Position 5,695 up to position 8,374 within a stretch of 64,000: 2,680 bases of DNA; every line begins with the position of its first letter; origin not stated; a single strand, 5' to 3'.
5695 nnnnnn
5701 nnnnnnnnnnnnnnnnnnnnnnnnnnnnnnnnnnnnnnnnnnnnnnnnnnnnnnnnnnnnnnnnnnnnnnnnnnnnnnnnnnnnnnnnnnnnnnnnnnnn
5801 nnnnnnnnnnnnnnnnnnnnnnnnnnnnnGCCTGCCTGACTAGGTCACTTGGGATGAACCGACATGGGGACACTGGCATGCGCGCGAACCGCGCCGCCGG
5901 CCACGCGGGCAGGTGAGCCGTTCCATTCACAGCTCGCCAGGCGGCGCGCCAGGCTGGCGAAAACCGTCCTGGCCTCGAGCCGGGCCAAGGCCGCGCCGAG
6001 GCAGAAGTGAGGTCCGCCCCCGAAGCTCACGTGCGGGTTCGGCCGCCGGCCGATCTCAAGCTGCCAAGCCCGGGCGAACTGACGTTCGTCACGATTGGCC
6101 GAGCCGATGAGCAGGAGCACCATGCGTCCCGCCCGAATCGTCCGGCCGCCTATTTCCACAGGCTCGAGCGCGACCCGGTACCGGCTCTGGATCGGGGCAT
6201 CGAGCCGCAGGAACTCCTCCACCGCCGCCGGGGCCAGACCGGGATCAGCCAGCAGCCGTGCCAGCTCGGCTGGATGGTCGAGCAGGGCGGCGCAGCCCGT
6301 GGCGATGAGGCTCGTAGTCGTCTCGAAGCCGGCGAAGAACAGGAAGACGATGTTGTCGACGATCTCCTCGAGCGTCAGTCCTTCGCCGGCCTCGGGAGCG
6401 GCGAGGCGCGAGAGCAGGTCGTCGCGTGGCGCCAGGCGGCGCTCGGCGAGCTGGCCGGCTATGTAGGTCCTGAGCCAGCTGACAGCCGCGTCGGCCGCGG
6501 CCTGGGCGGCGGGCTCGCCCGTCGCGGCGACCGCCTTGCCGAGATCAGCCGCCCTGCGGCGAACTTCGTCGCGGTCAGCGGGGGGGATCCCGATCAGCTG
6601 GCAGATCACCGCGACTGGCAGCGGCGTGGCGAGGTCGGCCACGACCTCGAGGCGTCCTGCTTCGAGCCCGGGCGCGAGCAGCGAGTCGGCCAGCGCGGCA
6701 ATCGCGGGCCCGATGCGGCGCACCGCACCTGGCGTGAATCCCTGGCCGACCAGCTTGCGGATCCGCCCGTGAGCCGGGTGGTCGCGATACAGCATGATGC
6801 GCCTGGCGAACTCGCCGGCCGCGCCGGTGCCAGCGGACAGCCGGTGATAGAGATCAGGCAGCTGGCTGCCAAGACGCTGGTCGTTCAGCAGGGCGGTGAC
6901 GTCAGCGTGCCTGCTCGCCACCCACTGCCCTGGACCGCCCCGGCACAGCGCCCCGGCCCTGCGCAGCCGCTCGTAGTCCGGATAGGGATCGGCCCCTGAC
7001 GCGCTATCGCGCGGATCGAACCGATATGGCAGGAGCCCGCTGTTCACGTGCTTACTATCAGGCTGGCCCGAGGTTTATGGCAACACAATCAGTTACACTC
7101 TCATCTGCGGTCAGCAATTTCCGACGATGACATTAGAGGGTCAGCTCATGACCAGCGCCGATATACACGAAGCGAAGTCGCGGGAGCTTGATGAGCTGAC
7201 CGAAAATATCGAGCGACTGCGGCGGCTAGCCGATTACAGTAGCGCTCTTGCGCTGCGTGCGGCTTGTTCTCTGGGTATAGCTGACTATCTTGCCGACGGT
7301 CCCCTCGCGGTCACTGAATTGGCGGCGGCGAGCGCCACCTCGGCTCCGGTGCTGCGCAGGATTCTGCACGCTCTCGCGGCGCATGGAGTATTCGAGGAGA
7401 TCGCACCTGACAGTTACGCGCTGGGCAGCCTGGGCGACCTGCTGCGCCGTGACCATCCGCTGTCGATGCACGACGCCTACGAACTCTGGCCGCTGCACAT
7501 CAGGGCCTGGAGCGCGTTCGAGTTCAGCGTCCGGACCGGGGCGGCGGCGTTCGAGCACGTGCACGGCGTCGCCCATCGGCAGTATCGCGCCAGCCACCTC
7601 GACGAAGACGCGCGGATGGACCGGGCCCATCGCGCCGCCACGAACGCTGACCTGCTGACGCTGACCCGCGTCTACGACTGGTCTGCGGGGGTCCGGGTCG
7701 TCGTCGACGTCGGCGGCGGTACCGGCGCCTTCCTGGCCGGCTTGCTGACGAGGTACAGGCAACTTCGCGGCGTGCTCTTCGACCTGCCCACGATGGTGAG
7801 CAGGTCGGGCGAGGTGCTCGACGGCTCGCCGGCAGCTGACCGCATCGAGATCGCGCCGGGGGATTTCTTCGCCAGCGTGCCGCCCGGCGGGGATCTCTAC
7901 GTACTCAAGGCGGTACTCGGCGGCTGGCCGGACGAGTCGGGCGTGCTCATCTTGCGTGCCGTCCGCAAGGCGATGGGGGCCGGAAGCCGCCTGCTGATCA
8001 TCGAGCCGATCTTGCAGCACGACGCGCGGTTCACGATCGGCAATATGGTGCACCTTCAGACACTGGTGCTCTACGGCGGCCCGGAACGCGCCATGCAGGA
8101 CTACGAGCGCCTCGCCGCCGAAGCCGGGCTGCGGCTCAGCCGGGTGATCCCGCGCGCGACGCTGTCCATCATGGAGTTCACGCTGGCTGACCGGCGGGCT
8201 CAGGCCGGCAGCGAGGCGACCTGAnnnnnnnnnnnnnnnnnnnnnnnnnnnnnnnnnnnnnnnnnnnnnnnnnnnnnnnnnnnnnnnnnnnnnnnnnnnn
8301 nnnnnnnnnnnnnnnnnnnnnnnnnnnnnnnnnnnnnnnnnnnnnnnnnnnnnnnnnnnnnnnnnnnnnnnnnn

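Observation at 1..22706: Pyochelin/coelibactin-type aryl-thiazoline NRPS cluster with an unusual tailoring set that includes a tryptophan 2,3-dioxygenase.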

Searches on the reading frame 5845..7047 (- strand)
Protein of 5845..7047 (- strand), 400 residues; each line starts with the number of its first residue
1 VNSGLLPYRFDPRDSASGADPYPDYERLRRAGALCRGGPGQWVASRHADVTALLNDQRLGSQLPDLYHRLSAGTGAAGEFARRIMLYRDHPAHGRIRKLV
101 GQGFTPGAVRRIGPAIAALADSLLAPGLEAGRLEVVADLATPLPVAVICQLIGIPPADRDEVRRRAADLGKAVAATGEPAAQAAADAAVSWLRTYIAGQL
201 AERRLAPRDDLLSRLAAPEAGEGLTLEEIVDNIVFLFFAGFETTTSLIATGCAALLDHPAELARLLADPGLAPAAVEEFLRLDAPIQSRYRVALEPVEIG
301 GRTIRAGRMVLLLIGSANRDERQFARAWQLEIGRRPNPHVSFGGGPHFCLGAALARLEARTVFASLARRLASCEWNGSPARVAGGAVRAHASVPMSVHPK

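Call 5: search_protein_families(library=pfam, proteins=[window:5845-7047:-])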
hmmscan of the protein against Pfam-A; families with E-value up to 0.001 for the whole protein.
window:5845-7047:- (400 aa): 1 family
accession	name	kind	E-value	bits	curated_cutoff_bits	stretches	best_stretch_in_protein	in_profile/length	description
PF00067.27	p450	-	1.8e-20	73.6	22.8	2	272-368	324-430/462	Cytochrome P450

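Call 22: search_protein_families(library=ncbifam, proteins=[window:5845-7047:-], max_evalue=0.00001)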
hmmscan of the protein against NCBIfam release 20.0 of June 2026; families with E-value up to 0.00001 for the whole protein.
window:5845-7047:- (400 aa): 8 families
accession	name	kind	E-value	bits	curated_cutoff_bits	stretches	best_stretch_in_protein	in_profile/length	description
NF045816.1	PentlenlactSyn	equivalog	5.6e-49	166.9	700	1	37-372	34-368/396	pentalenolactone synthase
TIGR04515.1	P450_rel_GT_act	subfamily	5e-46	157.8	343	1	18-394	30-384/386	P450-derived glycosyltransferase activator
NF041177.1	Cyp119_Thmprot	equivalog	5.6e-44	150.4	680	1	41-373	20-343/368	cytochrome P450 Cyp119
TIGR04458.1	CYP450_TxtE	equivalog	7.1e-42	143.4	500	1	17-397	9-402/403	4-nitrotryptophan synthase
TIGR04538.1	P450_cycloAA_1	subfamily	4.9e-38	131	500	1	18-371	8-367/395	cytochrome P450, cyclodipeptide synthase-associated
NF041802.1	P450_SolI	exception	6.6e-29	100.6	850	1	86-383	110-408/424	solanimycin biosynthesis cytochrome P450 SolI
NF050147.1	aminopyruv_ApyO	equivalog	6.8e-10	38.2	525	1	92-369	87-392/444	RiPP biosynthesis cytochrome P450 ApyO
NF051859.1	AlbFlvMonOxTrpSyn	equivalog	4.8e-06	25.4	700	0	184-265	211-296/457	bifunctional albaflavenone monooxygenase/terpene synthase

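Call 31: search_solved_structures(query=window:5845-7047:-, max_evalue=1e-20)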
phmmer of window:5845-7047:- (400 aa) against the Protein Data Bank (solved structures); distinct sequences matched with E-value up to 1e-20: 350 (the best 60 are shown).
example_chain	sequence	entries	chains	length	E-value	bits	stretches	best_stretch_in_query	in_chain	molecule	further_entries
8yhn_A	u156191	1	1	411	1.2e-70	242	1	8-398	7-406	Cytochrome P450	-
8vxi_A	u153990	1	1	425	3e-70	240.7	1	37-395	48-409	CYP125MRCA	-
8vxg_A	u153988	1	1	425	3.8e-69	237.1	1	37-395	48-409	CYP125MRCA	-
3buj_A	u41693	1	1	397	9.8e-64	219.3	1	10-369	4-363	CalO2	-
6gk5_A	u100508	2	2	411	2.3e-63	218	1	12-398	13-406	Cytochrome P450 CYP267B1 protein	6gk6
3r9b_A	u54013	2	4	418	7.8e-60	206.4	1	10-398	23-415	CYTOCHROME P450 164A2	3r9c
3ejb_B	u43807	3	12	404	5.5e-57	197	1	19-373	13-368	Biotin biosynthesis cytochrome P450-like enzyme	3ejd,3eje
4yzr_A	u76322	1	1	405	4.8e-56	193.9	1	40-379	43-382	Polyketide biosynthesis cytochrome P450 PksS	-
4rm4_A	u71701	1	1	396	1.8e-55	192.1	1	18-368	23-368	Cytochrome P450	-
6gmf_A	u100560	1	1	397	2.9e-55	191.4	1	20-373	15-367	Putative cytochrome P450 hydroxylase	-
3a4g_A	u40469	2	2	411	5.5e-55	190.5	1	19-366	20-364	Vitamin D hydroxylase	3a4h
3a4z_A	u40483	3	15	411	5.8e-55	190.4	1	19-366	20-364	Vitamin D hydroxylase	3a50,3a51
5gnm_A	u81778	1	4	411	9.2e-55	189.7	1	19-366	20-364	Vitamin D(3) 25-hydroxylase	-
3wvs_A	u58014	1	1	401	2.3e-54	188.4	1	8-395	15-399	Putative monooxygenase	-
6m4s_A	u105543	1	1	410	3.1e-54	188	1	14-373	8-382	Cytochrome P450 hydroxylase sb21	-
5vws_A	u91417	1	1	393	1.7e-53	185.6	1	36-370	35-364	Cytochrome P450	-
5cje_A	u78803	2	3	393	6.6e-53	183.6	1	19-393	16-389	Cytochrome P450 hydroxylase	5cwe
7wex_A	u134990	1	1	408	7.3e-53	183.5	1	3-372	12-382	Cytochrome P450 hydroxylase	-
8gue_A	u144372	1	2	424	2e-52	182.1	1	18-380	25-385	Cytochrome P450 monooxygenase PikC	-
7xbm_A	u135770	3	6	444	2.3e-52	181.8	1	18-380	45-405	Cytochrome P450 monooxygenase PikC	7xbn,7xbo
2bvj_A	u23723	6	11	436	3.9e-52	181.1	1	18-380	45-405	CYTOCHROME P450 MONOOXYGENASE | CYTOCHROME P450 HYDROXYLASE PIKC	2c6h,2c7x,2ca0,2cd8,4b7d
2whw_A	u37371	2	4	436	4.1e-52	181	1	18-380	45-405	CYTOCHROME P450 MONOOXYGENASE | CYTOCHROME P450 HYDROXYLASE PIKC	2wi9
2vz7_A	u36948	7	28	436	4.1e-52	181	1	18-380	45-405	CYTOCHROME P450 MONOOXYGENASE | CYTOCHROME P450 HYDROXYLASE PIKC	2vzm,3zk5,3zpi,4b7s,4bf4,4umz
2wm4_A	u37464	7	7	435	3.1e-51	178.1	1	37-394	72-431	PUTATIVE CYTOCHROME P450 124 | Methyl-branched lipid omega-hydroxylase | CYP124 in complex with inhibitor carbethoxyhexyl imidazole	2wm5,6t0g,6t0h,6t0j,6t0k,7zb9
5li6_A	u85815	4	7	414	3.1e-51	178.1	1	37-373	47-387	Putative cytochrome P450 126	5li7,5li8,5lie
4e2p_A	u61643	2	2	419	1.6e-50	175.8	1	74-370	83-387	Cytochrome P450 107B1 (P450CVIIB1)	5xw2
7y9o_A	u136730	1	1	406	1.8e-50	175.6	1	18-374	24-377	Cytochrome P450 monooxygenase YjiB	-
5l90_A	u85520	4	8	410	2.7e-50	175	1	86-378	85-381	Cytochrome P450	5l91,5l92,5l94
9w6b_A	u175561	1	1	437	3.7e-50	174.6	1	19-370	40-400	Cytochrome P450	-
6bld_A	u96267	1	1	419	7.5e-50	173.6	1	38-395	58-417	Cytochrome P450 268A2 Cyp268A2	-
8gdi_A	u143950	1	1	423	9.8e-50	173.2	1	36-388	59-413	Cytochrome P450 124A1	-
8fjo_A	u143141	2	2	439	9.8e-50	173.2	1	36-389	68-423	Cytochrome P450 124A1, Cyp124A1 | Cytochrome P450 124A1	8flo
6cvc_A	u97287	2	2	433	1e-49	173.1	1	36-388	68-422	Cytochrome P450 124A1, Cyp124A1 | Cytochrome P450 124A1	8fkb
7y97_A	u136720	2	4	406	1e-49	173.1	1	18-374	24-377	Cytochrome P450 monooxygenase YjiB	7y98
4ggv_A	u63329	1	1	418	5.6e-49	170.7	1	40-369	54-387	Cytochrome P450 superfamily protein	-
9cjg_A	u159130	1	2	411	7.4e-49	170.3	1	16-369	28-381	Cytochrome P450-G9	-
7ayx_A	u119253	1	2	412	8.1e-49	170.1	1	38-373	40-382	Cytochrome P450 113A1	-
5y1i_A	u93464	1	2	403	9.3e-49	170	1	13-374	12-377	Cytochrome P450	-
2xkr_A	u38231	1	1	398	9.4e-49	169.9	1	72-372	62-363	PUTATIVE CYTOCHROME P450 142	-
3tyw_A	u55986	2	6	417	1e-48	169.8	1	41-377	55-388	Putative cytochrome P450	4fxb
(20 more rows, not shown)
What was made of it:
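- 5845..7047 (-): Cytochrome P450 b (paralog of a). Same best PDB hit as P450 a (call 31).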

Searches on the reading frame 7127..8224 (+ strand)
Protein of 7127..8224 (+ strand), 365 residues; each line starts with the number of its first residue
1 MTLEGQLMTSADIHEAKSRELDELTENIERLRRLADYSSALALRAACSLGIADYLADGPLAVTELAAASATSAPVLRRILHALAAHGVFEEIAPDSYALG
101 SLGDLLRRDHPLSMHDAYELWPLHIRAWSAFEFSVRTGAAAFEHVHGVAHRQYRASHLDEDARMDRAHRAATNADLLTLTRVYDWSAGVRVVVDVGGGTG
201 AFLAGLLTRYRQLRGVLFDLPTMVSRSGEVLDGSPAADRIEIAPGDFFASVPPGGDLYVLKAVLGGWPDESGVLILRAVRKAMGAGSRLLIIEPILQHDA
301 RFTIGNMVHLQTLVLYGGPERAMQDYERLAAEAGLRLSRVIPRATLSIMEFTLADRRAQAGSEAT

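Call 5: search_protein_families(library=pfam, proteins=[window:7127-8224:+])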
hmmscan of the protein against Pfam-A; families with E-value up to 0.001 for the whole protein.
window:7127-8224:+ (365 aa): 3 families
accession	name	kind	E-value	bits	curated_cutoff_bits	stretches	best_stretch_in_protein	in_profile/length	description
PF00891.24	Methyltransf_2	-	2.4e-33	115.7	22.3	1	129-335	2-209/210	O-methyltransferase domain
PF08100.18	Dimerisation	-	1.2e-12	47.9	25.6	1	35-106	13-90/93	O-methyltransferase dimerisation domain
PF09339.16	HTH_IclR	-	0.0007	19.8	22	0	56-87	15-46/52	IclR helix-turn-helix domain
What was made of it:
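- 7127..8224 (+): Methyltransf_2 (COMT-like) O-methyltransferase with dimerisation domain. Call 5.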

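Call 22: search_protein_families(library=ncbifam, proteins=[window:7127-8224:+], max_evalue=0.00001)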
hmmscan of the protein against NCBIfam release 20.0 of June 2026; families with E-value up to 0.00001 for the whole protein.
window:7127-8224:+ (365 aa): 2 families
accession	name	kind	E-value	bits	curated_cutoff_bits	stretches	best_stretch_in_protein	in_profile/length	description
TIGR02716.1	C20_methyl_CrtF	equivalog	1.4e-14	53.9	276.1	1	42-297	6-258/306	bacteriochlorophyllide d C-20 methyltransferase BchU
NF053543.1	FlxJ_fam_MTase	equivalog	3.7e-07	29.4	560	1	49-308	36-299/352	FlxJ family methyltransferase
